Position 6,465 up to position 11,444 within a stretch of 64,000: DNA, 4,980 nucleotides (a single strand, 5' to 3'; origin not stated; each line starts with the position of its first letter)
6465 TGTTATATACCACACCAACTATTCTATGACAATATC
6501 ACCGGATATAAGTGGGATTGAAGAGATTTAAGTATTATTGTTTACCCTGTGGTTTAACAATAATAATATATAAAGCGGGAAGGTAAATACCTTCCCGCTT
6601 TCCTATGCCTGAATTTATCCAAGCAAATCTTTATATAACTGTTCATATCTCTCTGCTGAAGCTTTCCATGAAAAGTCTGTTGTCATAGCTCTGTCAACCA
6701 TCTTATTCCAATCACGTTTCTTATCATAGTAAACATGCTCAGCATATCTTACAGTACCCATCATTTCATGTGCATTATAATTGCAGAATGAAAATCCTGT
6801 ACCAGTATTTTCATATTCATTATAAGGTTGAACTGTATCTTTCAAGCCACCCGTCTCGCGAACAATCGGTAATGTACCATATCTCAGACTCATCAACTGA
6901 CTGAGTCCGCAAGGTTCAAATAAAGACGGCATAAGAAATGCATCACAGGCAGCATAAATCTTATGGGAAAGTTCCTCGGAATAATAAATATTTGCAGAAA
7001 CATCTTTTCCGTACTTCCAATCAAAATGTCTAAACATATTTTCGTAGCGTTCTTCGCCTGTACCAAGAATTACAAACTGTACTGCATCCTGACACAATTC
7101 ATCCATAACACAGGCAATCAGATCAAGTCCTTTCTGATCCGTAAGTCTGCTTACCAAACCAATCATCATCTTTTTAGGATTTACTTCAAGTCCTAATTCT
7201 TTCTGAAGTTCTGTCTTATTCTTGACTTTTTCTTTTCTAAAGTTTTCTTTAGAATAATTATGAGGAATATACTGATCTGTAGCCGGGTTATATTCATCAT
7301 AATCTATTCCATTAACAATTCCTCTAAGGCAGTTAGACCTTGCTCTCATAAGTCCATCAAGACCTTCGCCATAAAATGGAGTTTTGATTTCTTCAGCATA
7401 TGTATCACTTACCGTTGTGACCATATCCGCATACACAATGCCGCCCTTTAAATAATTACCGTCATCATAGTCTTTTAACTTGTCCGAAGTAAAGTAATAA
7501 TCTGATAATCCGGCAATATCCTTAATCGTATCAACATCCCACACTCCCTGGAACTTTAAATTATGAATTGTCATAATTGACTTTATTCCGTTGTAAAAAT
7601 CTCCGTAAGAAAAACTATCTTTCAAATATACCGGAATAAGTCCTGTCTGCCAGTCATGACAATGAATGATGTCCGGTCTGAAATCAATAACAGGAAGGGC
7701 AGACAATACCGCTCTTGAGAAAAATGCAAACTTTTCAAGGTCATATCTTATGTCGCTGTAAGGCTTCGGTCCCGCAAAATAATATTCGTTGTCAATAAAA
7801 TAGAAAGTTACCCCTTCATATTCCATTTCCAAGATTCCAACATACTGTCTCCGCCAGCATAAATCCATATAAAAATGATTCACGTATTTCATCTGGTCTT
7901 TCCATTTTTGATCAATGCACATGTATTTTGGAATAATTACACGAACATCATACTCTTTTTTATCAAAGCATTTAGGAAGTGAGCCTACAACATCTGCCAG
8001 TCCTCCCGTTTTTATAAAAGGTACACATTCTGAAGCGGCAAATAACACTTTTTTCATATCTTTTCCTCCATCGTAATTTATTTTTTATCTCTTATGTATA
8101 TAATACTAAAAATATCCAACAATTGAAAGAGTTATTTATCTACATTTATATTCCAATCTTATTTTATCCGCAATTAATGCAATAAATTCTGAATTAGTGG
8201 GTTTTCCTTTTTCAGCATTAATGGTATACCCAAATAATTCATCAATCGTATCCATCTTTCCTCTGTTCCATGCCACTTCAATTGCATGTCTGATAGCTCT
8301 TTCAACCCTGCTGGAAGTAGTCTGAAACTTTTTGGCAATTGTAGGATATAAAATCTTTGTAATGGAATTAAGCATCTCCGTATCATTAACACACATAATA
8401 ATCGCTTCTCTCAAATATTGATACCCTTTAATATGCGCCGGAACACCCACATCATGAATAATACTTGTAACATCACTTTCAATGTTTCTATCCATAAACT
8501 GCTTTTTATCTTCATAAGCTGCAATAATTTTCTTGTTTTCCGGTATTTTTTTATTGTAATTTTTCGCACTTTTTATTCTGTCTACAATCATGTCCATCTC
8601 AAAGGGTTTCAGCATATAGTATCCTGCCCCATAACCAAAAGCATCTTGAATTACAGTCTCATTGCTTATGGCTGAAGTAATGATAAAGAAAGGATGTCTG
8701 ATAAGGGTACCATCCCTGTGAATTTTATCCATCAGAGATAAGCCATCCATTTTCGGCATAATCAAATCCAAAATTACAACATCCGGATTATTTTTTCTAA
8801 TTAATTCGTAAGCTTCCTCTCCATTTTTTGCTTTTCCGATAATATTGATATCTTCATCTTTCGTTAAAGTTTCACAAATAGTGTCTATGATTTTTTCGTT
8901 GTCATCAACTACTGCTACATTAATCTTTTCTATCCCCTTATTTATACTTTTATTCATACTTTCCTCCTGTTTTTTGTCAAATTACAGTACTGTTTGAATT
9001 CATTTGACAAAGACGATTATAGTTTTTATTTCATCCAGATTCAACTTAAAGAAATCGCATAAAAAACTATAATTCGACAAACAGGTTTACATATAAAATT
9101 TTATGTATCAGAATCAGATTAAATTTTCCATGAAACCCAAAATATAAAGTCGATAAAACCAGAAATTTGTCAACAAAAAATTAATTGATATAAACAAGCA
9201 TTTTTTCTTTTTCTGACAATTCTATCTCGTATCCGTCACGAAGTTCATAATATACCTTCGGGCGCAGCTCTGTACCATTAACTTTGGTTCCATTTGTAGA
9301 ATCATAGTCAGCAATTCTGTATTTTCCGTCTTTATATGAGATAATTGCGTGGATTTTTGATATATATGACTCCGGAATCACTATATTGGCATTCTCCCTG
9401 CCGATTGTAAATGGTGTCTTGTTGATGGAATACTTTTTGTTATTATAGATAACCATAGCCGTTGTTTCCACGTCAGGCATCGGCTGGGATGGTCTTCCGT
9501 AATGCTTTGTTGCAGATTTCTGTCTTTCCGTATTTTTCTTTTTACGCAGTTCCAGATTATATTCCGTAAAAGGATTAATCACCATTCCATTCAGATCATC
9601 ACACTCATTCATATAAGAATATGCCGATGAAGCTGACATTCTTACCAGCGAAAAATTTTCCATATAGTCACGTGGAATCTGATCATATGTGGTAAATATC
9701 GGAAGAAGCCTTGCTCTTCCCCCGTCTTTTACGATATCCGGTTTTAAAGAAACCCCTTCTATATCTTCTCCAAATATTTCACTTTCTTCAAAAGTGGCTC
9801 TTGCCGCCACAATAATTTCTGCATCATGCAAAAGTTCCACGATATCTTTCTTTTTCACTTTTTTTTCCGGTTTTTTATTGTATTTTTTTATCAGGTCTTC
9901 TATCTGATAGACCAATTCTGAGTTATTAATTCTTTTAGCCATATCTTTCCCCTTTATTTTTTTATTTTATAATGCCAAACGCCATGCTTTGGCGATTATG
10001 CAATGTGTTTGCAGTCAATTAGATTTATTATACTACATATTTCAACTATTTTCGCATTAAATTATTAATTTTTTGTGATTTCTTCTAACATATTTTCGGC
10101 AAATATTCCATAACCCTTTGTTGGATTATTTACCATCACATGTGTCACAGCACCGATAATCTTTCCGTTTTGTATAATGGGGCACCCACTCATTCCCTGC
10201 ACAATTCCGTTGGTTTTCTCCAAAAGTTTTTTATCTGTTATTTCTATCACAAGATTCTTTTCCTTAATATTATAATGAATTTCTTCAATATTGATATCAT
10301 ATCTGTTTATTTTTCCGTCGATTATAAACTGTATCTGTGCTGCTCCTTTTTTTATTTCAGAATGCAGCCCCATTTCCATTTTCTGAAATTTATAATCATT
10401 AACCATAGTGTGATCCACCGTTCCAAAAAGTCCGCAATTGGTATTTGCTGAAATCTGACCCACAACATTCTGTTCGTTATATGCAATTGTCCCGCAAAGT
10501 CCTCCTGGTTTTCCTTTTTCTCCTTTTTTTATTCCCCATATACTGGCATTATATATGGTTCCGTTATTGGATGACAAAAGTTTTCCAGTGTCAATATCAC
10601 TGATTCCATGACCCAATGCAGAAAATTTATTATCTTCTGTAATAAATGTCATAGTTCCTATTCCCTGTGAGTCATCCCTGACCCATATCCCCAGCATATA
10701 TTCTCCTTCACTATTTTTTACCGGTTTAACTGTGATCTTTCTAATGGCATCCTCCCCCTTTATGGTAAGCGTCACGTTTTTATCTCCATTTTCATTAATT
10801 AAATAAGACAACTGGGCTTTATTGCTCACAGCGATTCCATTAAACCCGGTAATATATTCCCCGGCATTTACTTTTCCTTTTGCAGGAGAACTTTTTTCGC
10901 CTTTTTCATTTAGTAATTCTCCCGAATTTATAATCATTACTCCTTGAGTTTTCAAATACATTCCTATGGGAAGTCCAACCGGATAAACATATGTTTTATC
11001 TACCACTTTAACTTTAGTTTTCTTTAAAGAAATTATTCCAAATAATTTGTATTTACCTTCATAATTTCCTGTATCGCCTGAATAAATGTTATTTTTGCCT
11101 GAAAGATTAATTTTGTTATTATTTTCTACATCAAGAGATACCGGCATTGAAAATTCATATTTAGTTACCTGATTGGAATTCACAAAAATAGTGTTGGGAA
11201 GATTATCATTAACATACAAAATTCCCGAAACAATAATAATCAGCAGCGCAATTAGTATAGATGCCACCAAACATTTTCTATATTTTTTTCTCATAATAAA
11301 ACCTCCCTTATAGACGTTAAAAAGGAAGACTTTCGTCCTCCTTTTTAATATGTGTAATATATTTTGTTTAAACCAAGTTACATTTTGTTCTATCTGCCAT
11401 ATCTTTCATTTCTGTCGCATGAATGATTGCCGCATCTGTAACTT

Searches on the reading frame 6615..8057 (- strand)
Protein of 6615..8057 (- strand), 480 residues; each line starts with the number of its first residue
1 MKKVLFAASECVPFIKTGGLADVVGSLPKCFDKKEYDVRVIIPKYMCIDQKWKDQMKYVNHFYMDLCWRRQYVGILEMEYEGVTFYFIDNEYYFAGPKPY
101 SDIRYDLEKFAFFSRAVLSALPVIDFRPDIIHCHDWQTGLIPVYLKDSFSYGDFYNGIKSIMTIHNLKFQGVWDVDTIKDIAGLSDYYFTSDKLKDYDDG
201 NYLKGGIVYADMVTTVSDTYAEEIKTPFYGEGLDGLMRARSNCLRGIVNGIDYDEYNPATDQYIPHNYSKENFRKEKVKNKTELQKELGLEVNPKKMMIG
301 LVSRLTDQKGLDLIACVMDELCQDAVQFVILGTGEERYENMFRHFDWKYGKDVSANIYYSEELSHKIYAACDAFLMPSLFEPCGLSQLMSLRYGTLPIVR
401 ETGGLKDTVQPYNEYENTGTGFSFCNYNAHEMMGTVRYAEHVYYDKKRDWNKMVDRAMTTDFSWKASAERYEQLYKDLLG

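Call 82: search_protein_families(library=ncbifam, proteins=[window:6615-8057:-], max_evalue=1e-10)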
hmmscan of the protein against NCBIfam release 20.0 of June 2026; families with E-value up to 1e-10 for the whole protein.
window:6615-8057:- (480 aa): 13 families
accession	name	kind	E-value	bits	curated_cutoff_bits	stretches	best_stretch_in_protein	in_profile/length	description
NF001898.0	PRK00654.1-1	equivalog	2.6e-203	676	603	1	3-479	2-476/477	glycogen synthase GlgA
TIGR02095.1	glgA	subfamily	1.6e-170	567.9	328.45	1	3-477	2-476/477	glycogen/starch synthase, ADP-glucose type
NF001903.0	PRK00654.2-2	equivalog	5e-155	516.8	616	1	3-477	2-477/482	glycogen synthase GlgA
NF001899.0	PRK00654.1-2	equivalog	1e-134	449.6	459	1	3-479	2-476/478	glycogen synthase GlgA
NF001900.0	PRK00654.1-3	equivalog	8.9e-134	446.5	509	1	3-480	2-456/481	glycogen synthase GlgA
NF001905.0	PRK00654.2-4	subfamily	3.6e-115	385.3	560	1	4-476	3-484/489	glycogen synthase GlgA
NF010699.0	PRK14099.1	equivalog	4.3e-114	381.6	762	1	3-479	5-480/485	glycogen synthase GlgA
NF001906.0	PRK00654.2-5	equivalog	2.6e-108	363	870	1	4-478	8-483/485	glycogen synthase GlgA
NF001902.0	PRK00654.2-1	equivalog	6.1e-102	341.7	845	1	6-476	5-487/492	glycogen synthase GlgA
NF001901.0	PRK00654.1-5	equivalog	2.9e-101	339.4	649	1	2-479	24-492/502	glycogen synthase GlgA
NF010698.0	PRK14098.1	equivalog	4.2e-100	335.7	754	1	3-480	7-488/489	starch synthase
NF001904.0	PRK00654.2-3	equivalog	1.9e-73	247.8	577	1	3-479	2-475/475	glycogen synthase GlgA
TIGR02149.1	glgA_Coryne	subfamily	2.8e-11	43.2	302.4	0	206-478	141-390/391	glycogen synthase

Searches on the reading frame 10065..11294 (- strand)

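Call 82: search_protein_families(library=ncbifam, proteins=[window:10065-11294:-], max_evalue=1e-10)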
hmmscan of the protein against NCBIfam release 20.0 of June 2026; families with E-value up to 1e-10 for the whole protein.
window:10065-11294:- (409 aa): 1 family
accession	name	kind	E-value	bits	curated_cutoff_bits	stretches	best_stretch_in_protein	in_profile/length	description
TIGR02860.1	spore_IV_B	equivalog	3.4e-108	362.2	305.25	1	3-407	2-400/402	SpoIVB peptidase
